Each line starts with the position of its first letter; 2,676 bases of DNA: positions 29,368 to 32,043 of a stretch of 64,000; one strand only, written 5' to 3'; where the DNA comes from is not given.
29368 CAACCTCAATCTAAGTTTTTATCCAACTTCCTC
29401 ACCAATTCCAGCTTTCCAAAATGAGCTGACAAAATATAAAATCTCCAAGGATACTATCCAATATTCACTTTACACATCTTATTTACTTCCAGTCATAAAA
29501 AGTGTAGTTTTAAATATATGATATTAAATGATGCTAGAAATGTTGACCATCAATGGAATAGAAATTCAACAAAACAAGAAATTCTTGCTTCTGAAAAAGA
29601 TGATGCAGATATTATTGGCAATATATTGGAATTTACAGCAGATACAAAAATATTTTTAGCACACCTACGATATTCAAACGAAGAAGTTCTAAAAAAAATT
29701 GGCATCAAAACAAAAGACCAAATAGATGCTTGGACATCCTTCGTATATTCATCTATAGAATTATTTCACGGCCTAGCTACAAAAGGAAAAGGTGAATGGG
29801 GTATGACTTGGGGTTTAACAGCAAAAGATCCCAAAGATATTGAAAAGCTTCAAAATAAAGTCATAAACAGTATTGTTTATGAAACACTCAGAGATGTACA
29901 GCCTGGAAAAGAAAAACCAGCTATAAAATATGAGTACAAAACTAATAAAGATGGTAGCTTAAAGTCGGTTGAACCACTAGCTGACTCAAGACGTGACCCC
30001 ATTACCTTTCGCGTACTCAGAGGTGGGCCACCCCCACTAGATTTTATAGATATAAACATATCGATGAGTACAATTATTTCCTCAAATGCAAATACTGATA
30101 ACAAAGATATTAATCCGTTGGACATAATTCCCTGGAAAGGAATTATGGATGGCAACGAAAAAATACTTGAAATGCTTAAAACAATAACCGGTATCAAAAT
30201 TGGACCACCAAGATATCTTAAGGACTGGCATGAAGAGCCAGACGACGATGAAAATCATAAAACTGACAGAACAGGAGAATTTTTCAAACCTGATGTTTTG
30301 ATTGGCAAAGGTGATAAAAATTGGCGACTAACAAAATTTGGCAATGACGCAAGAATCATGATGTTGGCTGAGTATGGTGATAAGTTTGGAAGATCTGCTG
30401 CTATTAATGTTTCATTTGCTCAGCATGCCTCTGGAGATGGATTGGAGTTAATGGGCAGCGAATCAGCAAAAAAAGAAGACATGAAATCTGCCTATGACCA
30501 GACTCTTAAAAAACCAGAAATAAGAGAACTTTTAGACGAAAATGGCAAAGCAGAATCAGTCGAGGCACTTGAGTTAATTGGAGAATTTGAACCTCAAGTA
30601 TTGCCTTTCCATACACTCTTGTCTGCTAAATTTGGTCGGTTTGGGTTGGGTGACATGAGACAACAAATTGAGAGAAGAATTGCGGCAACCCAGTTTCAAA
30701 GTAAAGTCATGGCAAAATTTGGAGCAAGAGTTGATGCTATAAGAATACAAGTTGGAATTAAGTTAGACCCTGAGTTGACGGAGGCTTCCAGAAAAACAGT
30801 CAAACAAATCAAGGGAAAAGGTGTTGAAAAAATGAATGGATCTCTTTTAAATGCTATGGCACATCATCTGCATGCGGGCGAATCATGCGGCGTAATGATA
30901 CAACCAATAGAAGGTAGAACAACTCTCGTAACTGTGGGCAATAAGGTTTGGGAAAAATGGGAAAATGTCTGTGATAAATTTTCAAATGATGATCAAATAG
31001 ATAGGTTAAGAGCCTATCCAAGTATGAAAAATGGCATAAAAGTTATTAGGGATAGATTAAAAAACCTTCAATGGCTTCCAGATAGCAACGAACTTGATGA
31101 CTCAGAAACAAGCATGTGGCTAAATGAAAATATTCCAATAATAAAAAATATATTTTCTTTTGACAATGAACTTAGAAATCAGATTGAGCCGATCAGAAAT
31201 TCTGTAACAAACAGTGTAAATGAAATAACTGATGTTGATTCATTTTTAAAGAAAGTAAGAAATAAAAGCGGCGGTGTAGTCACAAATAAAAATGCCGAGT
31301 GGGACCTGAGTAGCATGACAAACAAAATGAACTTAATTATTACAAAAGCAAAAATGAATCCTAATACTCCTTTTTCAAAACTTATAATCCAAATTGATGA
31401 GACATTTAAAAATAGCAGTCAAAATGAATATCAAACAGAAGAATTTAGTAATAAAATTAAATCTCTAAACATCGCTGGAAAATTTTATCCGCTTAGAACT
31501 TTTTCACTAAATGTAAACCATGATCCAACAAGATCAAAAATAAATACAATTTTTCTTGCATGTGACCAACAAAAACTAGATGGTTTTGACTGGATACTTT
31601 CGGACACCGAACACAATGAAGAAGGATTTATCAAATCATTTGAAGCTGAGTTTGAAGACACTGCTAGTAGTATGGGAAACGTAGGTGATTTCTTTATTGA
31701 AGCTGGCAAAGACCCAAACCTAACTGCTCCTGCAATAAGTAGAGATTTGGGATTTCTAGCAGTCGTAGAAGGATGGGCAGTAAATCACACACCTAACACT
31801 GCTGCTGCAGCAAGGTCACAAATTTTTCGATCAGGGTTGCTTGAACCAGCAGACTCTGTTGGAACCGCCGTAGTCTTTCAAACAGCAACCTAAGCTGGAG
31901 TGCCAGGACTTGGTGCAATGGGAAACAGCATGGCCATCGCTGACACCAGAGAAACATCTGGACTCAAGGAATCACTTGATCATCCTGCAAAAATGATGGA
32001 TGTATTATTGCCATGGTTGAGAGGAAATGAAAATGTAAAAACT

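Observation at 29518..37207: tRNA-Gly-adjacent operon of four large cytoplasmic proteins with no recognisable families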

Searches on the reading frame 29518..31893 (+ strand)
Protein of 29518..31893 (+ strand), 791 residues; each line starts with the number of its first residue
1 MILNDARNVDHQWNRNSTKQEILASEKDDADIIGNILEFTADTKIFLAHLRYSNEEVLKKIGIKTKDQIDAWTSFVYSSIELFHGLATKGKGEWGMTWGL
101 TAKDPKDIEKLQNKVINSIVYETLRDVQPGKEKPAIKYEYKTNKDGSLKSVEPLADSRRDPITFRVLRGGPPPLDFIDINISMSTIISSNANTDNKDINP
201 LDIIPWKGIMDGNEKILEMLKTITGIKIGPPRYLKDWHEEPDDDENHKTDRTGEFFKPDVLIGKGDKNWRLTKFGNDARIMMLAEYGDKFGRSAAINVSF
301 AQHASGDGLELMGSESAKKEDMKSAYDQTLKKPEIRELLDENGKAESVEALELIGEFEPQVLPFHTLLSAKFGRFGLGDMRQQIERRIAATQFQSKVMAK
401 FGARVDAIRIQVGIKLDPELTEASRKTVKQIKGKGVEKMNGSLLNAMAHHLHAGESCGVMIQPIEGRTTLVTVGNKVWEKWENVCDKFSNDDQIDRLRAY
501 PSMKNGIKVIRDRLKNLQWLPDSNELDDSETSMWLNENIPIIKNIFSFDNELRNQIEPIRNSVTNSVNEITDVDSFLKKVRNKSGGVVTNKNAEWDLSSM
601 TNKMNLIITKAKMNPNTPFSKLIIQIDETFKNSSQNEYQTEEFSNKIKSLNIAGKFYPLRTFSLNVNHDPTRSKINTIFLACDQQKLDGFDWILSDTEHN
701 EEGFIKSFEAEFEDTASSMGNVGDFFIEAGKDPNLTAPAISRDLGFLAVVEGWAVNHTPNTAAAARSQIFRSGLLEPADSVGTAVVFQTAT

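Call 4: search_protein_families(library=pfam, proteins=[window:29518-31893:+], max_evalue=1)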
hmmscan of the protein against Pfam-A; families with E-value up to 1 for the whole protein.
window:29518-31893:+ (791 aa): 0 families

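Call 5: search_protein_families(library=padloc, proteins=[window:29518-31893:+], max_evalue=1)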
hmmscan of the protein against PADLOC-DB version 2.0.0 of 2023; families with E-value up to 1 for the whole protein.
window:29518-31893:+ (791 aa): 0 families

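Call 6: search_protein_families(library=ncbifam, proteins=[window:29518-31893:+], max_evalue=1)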
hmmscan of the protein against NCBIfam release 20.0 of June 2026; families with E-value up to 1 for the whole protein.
window:29518-31893:+ (791 aa): 0 families

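Call 7: search_protein_families(library=phrogs, proteins=[window:29518-31893:+], max_evalue=1)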
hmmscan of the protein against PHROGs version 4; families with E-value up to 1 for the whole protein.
window:29518-31893:+ (791 aa): 0 families

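Call 12: list_cluster_members(proteins=[window:29518-31890:+, window:31900-32610:+, window:32616-34736:+, window:34736-37204:+, window:28727-29164:+, window:27088-28479:+])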
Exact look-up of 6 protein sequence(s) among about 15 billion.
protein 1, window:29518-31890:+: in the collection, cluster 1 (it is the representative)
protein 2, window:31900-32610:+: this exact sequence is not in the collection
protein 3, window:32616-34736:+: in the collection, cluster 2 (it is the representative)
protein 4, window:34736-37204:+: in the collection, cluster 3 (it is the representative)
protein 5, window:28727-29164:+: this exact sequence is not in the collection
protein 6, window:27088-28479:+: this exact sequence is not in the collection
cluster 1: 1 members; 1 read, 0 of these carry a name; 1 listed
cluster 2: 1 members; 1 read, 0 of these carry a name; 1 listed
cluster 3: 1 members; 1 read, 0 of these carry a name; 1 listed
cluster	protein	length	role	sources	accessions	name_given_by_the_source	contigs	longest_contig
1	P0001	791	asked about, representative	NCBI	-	-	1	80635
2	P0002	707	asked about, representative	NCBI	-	-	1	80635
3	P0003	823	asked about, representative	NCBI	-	-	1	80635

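Call 14: find_homologous_proteins(query=P0003, max_evalue=0.001)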
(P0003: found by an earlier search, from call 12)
Query P0003 (823 aa): 2 proteins with E <= 0.001 among 8000 candidates.
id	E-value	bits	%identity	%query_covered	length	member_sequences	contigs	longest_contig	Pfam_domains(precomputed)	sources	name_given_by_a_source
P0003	0.0e+0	1868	100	100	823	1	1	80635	-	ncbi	-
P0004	0.0e+0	1599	84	100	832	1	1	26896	-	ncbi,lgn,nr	ncbi:hypothetical protein KA089_01250 [Candidatus Woesebacteria bacterium]|nr:hypothetical protein [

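Call 15: find_homologous_proteins(query=P0001, max_evalue=0.001)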
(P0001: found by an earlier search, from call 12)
Query P0001 (791 aa): 2 proteins with E <= 0.001 among 8000 candidates.
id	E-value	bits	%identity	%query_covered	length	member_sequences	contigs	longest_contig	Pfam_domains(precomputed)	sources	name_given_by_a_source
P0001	0.0e+0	1796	100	100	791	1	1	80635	-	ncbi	-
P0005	0.0e+0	1517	84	100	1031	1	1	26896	-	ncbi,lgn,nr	ncbi:hypothetical protein KA089_01260 [Candidatus Woesebacteria bacterium]|nr:hypothetical protein [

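Call 16: find_encoding_contigs(protein=P0005, flank=10000, max_places=6)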
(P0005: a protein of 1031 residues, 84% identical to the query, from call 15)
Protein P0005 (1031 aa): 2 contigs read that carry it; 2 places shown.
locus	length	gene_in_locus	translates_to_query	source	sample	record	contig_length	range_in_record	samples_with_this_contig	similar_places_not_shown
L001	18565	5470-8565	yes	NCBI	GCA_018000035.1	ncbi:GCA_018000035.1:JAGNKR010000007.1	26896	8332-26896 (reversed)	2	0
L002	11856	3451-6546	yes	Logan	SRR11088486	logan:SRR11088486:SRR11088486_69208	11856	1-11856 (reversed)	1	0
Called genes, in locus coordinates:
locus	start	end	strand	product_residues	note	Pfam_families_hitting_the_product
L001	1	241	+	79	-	PF01098:FTSW_RODA_SPOVE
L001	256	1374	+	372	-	PF03033:Glyco_transf_28, PF04101:Glyco_tran_28_C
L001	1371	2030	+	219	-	-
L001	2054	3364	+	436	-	PF02491:SHS2_FTSA, PF06723:MreB_Mbl (weak), PF11104:PilM_2 (weak), PF14450:FtsA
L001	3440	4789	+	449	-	PF00091:Tubulin, PF12327:FtsZ_C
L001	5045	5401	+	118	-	PF08818:DUF1801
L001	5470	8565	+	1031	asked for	-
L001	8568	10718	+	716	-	-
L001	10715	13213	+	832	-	-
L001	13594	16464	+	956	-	PF00133:tRNA-synt_1, PF09334:tRNA-synt_1g, PF08264:Anticodon_1, PF19302:DUF5915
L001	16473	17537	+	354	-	PF01098:FTSW_RODA_SPOVE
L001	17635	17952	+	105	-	PF00829:Ribosomal_L21p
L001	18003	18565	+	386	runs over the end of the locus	PF01170:UPF0020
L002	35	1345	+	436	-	PF02491:SHS2_FTSA, PF06723:MreB_Mbl (weak), PF11104:PilM_2 (weak), PF14450:FtsA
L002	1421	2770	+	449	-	PF00091:Tubulin, PF12327:FtsZ_C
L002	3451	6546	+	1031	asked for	-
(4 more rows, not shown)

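Call 17: find_encoding_contigs(protein=P0001, flank=10000, max_places=6)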
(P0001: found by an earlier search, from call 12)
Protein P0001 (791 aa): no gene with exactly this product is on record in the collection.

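Call 18: search_solved_structures(query=P0003, max_evalue=10, show_alignments=2)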
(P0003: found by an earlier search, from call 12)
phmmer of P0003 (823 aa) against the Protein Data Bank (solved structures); distinct sequences matched with E-value up to 10: 2.
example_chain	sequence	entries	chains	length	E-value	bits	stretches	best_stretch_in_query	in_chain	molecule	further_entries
6mjp_A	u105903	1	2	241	0.16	13.4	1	14-99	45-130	ABC transporter ATP-binding protein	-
3mgl_A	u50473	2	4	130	1.2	10.4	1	573-611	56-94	Sulfate permease family protein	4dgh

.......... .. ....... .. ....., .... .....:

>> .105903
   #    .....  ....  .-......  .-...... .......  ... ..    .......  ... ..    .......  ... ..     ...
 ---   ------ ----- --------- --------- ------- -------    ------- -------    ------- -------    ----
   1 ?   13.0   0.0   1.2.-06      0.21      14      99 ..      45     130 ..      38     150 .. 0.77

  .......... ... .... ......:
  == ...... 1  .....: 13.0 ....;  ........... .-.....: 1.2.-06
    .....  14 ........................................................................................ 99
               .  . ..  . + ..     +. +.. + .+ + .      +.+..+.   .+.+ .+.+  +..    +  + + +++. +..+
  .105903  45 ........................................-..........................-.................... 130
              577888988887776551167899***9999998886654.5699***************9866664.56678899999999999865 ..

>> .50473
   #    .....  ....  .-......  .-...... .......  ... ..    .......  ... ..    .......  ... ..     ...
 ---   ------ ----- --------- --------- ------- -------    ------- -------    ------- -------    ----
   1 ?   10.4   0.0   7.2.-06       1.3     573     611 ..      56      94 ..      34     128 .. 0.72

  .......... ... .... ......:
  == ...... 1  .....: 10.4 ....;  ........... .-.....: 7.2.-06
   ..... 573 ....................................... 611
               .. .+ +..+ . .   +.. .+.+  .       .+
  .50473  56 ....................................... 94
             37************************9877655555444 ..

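Call 19: search_solved_structures(query=P0005, max_evalue=10, show_alignments=2)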
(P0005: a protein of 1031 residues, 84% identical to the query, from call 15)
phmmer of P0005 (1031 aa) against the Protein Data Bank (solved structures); distinct sequences matched with E-value up to 10: 0.

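Call 20: search_solved_structures(query=P0002, max_evalue=10, show_alignments=1)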
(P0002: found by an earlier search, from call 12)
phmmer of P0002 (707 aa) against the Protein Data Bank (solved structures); distinct sequences matched with E-value up to 10: 3.
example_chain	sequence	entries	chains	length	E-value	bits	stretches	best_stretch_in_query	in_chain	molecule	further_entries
7qca_LB0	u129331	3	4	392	0.099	14.3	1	448-511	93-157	60S ribosomal protein L3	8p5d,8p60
7r81_G1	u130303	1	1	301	0.1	14.3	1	471-549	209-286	60S ribosomal protein L5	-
4f37_A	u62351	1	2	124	0.14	13.8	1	256-343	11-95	Colicin-E7 immunity protein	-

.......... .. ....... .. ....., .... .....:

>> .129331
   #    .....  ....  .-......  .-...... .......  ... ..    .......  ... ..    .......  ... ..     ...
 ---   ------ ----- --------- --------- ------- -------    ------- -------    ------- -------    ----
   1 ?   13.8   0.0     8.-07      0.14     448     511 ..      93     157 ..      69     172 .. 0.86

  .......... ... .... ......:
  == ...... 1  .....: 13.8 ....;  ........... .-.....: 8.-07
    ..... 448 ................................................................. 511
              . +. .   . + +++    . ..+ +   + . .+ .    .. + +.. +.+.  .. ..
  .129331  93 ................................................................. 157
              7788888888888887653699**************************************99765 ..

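Call 34: search_protein_representatives(protein=P0005)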
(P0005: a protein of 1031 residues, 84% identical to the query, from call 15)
Query: 1031 residues. Proteins with E-value up to 0.001 (for the whole library): 13; up to 1e-10: 12; up to 1e-30: 5. The best 13 are listed.
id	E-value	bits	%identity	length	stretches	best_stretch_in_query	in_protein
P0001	0.0e+00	1518.0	84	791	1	1-790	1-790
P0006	4.3e-74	266.4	30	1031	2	53-468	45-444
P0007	3.8e-42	160.7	25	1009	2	25-516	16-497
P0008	1.5e-37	145.5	26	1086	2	131-556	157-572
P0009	5.1e-31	123.8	29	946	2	58-476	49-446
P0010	5.0e-28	113.9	30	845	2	195-424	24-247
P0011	4.5e-26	107.5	26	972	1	65-851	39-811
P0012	3.4e-25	104.6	24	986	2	35-496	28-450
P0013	2.5e-20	88.4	27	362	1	39-372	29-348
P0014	2.1e-17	78.8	26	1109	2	255-484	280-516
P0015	1.2e-16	76.2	25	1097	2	107-490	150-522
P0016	2.1e-16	75.5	27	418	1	23-420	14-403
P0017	4.9e-05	37.8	36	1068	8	114-152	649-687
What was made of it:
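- Family rarity: 12 clusters among 1.84e9 representative proteins (call 34).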

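Call 36: find_homologous_proteins(query=A2, max_evalue=0.001)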
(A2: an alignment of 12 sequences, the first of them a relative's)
Query A2 (12 sequences) (1031 aa, profile of the alignment): 2 proteins with E <= 0.001 among 8000 candidates.
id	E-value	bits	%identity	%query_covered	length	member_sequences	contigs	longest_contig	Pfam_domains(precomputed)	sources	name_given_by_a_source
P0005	0.0e+0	1085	100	100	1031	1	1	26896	-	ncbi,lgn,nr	ncbi:hypothetical protein KA089_01260 [Candidatus Woesebacteria bacterium]|nr:hypothetical protein [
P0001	2.2e-205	703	84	77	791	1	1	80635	-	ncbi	-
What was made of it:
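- Tried and rejected: Three searches returned only the one 84% relative (calls 14, 15, 36).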

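Call 37: search_protein_families(library=pfam, alignment_id=A2, max_evalue=0.1)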
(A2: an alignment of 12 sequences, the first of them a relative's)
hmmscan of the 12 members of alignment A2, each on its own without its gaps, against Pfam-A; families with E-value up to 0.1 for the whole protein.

A. member 1, P0005 (1031 aa): 1 family
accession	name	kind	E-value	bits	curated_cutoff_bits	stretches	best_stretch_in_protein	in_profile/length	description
PF04769.18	MATalpha_HMGbox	-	0.05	13.3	28.1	0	946-1018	35-101/194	Mating-type protein MAT alpha 1 HMG-box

B. families by the number of members that match (of 12 scanned): 5 families
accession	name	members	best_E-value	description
PF12202.14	OSR1_C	1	0.0044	Oxidative-stress-responsive kinase 1 C-terminal domain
PF08653.15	DASH_Dam1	1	0.019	DASH complex subunit Dam1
PF20464.3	MmeI_N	1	0.019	MmeI, N-terminal domain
PF03735.19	ENT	1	0.02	ENT domain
PF04769.18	MATalpha_HMGbox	1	0.05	Mating-type protein MAT alpha 1 HMG-box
